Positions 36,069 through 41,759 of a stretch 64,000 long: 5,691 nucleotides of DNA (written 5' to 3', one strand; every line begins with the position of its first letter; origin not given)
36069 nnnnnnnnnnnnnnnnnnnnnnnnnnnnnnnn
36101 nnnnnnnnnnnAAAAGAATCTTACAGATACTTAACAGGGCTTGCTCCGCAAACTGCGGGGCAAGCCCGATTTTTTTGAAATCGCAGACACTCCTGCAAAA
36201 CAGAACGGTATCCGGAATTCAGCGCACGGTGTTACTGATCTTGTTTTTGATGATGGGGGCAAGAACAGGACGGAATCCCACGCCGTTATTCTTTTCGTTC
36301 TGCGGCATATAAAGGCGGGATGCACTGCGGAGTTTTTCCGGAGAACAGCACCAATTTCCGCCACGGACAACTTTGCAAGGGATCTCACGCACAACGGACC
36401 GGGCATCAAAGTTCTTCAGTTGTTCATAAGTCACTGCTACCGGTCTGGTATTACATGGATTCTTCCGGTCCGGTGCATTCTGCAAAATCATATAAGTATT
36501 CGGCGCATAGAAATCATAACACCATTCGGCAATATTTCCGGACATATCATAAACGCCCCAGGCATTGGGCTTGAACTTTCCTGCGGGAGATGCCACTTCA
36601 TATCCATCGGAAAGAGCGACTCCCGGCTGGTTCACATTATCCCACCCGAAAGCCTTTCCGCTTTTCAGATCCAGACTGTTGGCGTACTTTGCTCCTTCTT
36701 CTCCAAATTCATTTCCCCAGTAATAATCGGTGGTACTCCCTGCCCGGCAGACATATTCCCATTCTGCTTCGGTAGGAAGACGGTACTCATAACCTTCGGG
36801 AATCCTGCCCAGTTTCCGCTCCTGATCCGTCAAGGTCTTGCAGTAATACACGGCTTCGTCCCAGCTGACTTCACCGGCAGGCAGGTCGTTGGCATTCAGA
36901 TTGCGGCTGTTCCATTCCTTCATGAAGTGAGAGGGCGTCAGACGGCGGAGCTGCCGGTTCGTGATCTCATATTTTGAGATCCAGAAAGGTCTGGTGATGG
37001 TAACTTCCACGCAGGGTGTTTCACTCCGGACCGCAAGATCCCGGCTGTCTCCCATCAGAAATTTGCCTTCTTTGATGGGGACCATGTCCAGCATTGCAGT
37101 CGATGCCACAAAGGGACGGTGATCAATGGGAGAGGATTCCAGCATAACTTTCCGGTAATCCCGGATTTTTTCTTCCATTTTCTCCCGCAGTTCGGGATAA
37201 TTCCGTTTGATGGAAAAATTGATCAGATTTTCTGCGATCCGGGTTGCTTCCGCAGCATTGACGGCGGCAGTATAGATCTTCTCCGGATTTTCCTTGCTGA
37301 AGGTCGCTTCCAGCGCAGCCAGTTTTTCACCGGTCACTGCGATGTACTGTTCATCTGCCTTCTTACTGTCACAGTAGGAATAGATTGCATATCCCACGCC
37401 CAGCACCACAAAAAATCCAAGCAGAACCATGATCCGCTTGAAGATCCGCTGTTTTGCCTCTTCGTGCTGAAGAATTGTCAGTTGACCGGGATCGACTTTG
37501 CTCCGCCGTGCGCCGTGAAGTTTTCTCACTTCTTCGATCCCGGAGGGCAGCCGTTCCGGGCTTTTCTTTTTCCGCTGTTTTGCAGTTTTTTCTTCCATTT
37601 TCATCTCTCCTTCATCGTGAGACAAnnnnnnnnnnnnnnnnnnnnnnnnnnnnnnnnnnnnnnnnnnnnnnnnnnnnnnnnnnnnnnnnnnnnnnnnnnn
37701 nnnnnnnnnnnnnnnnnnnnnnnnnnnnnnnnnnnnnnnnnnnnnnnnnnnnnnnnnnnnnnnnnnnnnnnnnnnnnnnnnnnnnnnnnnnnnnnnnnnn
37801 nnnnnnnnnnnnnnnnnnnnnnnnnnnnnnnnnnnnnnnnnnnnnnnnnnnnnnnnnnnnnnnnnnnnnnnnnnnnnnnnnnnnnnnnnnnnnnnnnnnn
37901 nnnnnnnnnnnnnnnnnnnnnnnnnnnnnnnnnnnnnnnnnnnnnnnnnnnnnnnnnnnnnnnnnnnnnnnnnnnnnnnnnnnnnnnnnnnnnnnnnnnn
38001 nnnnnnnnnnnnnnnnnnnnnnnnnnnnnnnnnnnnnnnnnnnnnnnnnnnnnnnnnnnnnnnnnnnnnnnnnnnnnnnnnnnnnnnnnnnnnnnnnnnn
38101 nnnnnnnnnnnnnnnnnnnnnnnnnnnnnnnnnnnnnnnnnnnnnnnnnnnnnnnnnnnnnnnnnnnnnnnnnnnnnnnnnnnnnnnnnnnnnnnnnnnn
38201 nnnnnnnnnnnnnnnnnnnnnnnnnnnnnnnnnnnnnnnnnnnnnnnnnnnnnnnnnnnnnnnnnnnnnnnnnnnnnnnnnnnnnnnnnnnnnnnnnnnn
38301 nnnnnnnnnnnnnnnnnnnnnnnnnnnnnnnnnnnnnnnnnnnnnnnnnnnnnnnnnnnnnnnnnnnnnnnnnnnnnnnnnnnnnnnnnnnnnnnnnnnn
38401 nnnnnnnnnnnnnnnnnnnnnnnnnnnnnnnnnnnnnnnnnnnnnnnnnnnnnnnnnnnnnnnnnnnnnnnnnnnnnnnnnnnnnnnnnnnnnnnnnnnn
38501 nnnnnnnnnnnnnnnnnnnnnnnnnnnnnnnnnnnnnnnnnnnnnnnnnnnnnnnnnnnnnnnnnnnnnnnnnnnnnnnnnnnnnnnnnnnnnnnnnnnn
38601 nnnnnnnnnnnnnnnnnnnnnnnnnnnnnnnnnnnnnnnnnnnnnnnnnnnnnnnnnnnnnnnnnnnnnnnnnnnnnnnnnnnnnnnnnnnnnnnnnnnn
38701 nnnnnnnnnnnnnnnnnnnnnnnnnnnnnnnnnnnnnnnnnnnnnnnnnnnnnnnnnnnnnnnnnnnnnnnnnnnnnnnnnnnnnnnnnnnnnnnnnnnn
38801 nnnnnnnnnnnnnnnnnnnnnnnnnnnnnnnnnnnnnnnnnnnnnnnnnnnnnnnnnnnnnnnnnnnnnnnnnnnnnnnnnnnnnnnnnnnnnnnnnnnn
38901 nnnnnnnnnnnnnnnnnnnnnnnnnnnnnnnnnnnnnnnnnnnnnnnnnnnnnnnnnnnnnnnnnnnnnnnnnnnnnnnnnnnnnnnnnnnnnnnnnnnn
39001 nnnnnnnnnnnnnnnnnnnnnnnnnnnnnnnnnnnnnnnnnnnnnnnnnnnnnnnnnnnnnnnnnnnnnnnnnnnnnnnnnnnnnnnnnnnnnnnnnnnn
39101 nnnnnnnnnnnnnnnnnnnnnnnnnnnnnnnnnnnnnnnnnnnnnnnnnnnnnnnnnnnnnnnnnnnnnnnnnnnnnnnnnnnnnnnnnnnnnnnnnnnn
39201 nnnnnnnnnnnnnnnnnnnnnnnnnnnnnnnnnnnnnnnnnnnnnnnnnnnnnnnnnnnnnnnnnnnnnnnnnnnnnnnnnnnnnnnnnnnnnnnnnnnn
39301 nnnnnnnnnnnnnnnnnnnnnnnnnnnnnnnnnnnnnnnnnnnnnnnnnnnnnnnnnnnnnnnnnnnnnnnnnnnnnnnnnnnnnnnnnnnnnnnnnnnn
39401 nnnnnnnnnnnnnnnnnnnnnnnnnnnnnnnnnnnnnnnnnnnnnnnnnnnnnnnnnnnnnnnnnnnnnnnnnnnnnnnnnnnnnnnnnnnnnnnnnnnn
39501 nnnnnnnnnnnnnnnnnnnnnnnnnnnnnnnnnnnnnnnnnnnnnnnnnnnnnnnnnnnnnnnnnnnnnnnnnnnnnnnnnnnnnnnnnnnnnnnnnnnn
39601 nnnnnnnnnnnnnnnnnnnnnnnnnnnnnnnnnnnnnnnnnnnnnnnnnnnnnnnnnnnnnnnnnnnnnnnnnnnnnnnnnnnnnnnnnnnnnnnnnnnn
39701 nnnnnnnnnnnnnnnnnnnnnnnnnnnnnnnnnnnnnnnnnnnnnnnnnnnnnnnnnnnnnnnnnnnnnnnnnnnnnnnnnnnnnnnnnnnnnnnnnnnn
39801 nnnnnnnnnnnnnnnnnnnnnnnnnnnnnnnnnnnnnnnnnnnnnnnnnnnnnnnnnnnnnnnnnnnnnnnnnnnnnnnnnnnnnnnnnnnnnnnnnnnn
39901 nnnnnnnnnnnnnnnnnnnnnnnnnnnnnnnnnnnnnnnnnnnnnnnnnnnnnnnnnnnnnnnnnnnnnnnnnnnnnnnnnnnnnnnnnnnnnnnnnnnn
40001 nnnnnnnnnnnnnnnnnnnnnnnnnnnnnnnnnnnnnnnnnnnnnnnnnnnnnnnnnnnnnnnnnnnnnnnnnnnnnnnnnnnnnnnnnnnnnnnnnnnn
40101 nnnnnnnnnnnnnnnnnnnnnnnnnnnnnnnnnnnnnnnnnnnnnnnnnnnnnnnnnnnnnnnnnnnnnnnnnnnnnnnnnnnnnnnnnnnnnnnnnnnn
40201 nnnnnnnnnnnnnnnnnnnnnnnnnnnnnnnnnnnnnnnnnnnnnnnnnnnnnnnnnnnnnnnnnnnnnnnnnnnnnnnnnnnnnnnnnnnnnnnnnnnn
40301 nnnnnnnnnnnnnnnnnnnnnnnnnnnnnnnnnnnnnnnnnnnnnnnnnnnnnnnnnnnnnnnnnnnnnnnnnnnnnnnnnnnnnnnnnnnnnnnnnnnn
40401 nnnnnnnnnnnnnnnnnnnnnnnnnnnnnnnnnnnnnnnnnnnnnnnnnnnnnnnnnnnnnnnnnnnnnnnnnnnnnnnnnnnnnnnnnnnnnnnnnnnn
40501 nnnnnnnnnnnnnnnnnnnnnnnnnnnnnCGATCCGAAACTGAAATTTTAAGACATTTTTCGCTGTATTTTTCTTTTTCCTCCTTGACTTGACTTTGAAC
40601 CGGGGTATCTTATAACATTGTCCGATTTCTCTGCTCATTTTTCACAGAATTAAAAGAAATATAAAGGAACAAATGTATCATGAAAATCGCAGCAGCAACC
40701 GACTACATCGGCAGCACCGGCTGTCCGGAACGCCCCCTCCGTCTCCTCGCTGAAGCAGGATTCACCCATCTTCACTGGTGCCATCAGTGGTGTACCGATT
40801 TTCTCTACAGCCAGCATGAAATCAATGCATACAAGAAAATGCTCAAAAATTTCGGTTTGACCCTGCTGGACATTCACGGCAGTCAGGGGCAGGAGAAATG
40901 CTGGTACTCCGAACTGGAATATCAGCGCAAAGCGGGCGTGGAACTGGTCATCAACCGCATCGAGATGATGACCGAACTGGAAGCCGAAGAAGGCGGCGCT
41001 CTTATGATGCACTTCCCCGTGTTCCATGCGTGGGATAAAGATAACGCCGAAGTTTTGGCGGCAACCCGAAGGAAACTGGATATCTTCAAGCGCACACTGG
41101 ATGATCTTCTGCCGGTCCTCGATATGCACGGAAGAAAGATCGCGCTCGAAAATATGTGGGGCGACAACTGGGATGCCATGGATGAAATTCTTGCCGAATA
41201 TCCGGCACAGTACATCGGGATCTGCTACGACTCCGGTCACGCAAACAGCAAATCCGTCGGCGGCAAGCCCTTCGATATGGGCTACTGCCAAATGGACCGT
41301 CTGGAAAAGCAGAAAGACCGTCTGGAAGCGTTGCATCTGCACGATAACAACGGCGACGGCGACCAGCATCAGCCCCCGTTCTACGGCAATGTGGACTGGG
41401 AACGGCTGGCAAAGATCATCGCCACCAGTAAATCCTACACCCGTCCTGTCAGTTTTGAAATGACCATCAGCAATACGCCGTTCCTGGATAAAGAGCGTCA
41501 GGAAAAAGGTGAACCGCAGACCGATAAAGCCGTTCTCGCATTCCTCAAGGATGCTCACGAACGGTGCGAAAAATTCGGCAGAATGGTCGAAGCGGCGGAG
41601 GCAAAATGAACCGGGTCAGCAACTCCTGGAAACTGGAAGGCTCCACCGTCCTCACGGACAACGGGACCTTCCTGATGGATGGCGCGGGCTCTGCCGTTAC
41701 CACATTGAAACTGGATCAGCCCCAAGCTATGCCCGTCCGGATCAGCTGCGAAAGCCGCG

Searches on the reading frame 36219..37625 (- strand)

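Call 3: search_protein_families(library=pfam, proteins=[window:36219-37625:-], max_evalue=0.01)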
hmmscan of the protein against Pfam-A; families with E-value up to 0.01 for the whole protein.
window:36219-37625:- (468 aa): 1 family
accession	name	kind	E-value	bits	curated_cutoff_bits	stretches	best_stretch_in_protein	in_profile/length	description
PF03781.23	FGE-sulfatase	-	6.1e-45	154.3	23.3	1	180-454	4-254/255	Sulfatase-modifying factor enzyme 1-like domain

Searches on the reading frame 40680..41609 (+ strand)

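Call 55: search_protein_families(library=pfam, proteins=[window:40680-41609:+], max_evalue=0.00001)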
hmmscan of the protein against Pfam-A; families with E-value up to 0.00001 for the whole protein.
window:40680-41609:+ (309 aa): 1 family
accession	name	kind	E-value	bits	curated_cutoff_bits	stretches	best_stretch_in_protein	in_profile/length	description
PF01261.30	AP_endonuc_2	-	2e-23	83.8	31.1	1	20-276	1-234/249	Xylose isomerase-like TIM barrel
